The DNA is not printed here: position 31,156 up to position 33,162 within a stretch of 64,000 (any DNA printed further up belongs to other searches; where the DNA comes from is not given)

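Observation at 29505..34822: tRNA-flanked operon coupling a pyruvoyl-type histidine decarboxylase homologue to a DUF885 HExxH protein, a C45/PLB-like Cys-Ntn hydrolase and YjbQ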

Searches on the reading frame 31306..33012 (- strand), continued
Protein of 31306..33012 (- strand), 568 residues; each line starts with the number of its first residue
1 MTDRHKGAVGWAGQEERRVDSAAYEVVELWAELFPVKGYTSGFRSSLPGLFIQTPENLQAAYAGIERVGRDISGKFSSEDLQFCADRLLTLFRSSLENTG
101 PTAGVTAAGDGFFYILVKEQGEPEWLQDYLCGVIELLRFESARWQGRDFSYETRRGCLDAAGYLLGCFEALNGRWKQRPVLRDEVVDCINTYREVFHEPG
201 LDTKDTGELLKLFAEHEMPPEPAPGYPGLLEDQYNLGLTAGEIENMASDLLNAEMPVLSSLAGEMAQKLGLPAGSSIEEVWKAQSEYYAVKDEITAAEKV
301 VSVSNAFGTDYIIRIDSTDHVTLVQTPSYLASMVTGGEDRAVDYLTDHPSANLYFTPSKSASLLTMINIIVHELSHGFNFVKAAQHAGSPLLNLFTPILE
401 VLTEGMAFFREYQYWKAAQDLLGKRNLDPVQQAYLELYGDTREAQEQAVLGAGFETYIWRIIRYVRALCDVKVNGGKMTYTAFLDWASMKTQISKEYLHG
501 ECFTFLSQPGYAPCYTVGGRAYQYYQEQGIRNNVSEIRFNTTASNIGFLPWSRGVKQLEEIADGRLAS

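Call 66: search_protein_representatives(alignment_id=A1)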
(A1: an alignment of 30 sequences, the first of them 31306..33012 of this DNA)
Query: 30 sequences, 562 profile positions. Proteins with E-value up to 0.001 (for the whole library): 161; up to 1e-10: 130; up to 1e-30: 86. The best 150 are listed.
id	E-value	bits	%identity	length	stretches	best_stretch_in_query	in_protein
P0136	2.2e-248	842.1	-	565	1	2-557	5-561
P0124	1.9e-239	812.6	-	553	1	1-559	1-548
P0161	5.5e-227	771.5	-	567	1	3-557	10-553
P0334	9.1e-201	684.9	-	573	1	3-557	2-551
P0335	6.5e-196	668.9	-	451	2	1-295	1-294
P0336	7.9e-151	520.1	-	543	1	4-553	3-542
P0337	4.6e-146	504.3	-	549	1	4-556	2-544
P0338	4.8e-139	481.1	-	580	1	4-552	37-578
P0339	2.2e-136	472.4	-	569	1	5-553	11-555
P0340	1.8e-135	469.4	-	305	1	247-551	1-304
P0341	1.0e-129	450.3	-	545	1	4-555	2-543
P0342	3.2e-128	445.4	-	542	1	4-552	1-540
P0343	1.9e-127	442.9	-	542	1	5-550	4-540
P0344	5.0e-115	401.9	-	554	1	2-553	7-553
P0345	5.9e-114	398.3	-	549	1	3-550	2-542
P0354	5.4e-85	302.7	-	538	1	6-553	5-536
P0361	5.7e-66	239.9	-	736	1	8-551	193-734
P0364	7.1e-63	229.7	-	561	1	3-551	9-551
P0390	3.7e-45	171.2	-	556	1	4-555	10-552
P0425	2.9e-25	105.5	-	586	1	10-552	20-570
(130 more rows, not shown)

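Call 67: search_protein_families(library=pfam, proteins=[P0126, P0213, P0361, P0336, P0341, P0354, P0364, P0390, P0425, P0135], max_evalue=0.01)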
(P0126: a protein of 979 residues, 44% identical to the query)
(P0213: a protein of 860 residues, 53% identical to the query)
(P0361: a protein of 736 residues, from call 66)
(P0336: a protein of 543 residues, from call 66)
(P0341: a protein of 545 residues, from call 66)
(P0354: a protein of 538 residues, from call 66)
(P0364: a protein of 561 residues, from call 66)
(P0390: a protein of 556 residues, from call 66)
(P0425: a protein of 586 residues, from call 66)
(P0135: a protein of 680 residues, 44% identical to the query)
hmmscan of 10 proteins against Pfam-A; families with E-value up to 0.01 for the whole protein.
P0126 (979 aa): 2 families
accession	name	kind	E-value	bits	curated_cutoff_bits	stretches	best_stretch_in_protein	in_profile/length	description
PF00450.28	Peptidase_S10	-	4.1e-111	372.8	21.9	1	579-976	5-420/420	Serine carboxypeptidase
PF05960.17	DUF885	-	0.0033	17.6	32.4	1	356-511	358-489/532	Bacterial protein of unknown function (DUF885)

P0213 (860 aa): 2 families
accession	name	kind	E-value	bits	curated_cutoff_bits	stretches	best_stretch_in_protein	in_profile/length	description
PF00450.28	Peptidase_S10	-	3.5e-107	359.8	21.9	1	460-856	6-419/420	Serine carboxypeptidase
PF05960.17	DUF885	-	0.0062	16.6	32.4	0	209-270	427-489/532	Bacterial protein of unknown function (DUF885)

P0361 (736 aa): 1 family
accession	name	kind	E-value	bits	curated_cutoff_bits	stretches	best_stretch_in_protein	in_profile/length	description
PF02663.19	FmdE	-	1.1e-18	68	22.9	1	53-158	1-97/133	FmdE, Molybdenum formylmethanofuran dehydrogenase operon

P0336 (543 aa): 1 family
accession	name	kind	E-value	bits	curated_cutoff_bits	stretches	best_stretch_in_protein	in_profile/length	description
PF05960.17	DUF885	-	4.5e-08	33.6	32.4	1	440-534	429-527/532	Bacterial protein of unknown function (DUF885)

P0341 (545 aa): 1 family
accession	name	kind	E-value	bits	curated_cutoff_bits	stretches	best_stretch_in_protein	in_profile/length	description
PF05960.17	DUF885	-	2.4e-06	27.9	32.4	1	439-538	429-532/532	Bacterial protein of unknown function (DUF885)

P0354 (538 aa): 1 family
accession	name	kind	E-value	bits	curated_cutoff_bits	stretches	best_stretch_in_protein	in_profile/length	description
PF05960.17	DUF885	-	6.7e-06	26.4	32.4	1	228-532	243-531/532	Bacterial protein of unknown function (DUF885)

P0364 (561 aa): 0 families

P0390 (556 aa): 1 family
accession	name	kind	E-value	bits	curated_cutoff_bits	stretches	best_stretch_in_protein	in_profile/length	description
PF05960.17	DUF885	-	2.4e-06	27.9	32.4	1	32-371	88-381/532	Bacterial protein of unknown function (DUF885)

P0425 (586 aa): 1 family
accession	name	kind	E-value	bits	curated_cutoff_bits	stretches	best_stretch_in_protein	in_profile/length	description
PF05960.17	DUF885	-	4.3e-09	37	32.4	1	119-568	113-532/532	Bacterial protein of unknown function (DUF885)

P0135 (680 aa): 1 family
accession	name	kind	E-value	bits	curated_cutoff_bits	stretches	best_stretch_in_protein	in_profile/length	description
PF05960.17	DUF885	-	8.4e-06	26.1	32.4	1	196-511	188-489/532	Bacterial protein of unknown function (DUF885)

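Call 72: find_encoding_contigs(protein=P0163, flank=8000, max_places=1)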
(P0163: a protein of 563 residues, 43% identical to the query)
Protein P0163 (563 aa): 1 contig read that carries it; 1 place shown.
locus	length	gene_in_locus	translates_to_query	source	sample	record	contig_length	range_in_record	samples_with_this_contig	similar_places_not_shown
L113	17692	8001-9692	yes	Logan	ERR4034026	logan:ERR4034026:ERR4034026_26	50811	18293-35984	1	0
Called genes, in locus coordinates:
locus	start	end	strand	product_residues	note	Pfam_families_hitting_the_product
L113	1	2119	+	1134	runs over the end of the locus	PF07695:7TMR-DISM_7TM, PF00512:HisKA, PF02518:HATPase_c, PF00072:Response_reg, PF00989:PAS (weak), PF13188:PAS_8 (weak), PF13426:PAS_9 (weak)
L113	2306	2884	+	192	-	-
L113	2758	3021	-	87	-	-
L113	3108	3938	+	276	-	-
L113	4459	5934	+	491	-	PF01609:DDE_Tnp_1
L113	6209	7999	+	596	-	PF12588:PSDC, PF02666:PS_Dcarbxylase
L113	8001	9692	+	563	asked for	-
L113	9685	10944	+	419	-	PF00450:Peptidase_S10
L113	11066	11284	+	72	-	-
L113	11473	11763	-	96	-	-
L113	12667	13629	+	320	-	PF20720:nSTAND3 (weak), PF13401:AAA_22 (faint), PF00004:AAA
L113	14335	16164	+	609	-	PF00082:Peptidase_S8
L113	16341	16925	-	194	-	-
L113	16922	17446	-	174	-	PF07456:Hpre_diP_synt_I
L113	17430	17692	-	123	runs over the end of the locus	PF07009:NusG_II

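Call 73: find_encoding_contigs(protein=P0188, flank=8000, max_places=1)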
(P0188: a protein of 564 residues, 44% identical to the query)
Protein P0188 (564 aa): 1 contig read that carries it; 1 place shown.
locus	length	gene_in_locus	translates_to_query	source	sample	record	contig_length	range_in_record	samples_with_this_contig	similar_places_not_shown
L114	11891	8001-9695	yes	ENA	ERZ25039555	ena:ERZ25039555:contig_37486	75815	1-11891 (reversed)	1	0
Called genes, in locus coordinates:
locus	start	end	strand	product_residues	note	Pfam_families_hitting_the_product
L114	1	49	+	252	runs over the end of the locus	PF11716:MDMPI_N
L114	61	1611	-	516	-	PF00501:AMP-binding, PF13193:AMP-binding_C (weak)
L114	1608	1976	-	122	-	-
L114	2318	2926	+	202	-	PF13407:Peripla_BP_4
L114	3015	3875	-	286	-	-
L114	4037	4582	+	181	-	PF00005:ABC_tran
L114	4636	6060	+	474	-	PF13450:NAD_binding_8 (weak)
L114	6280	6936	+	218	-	PF05721:PhyH (weak)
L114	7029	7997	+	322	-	PF02329:HDC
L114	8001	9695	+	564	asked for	-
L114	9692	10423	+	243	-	PF00450:Peptidase_S10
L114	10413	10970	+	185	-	PF00450:Peptidase_S10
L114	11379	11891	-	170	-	?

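Call 79: search_dna_similar(query=window:31306-32958:-, collection=plasmids, mode=protein, max_rows=15)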
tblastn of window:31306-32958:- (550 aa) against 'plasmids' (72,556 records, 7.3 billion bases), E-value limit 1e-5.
No match.
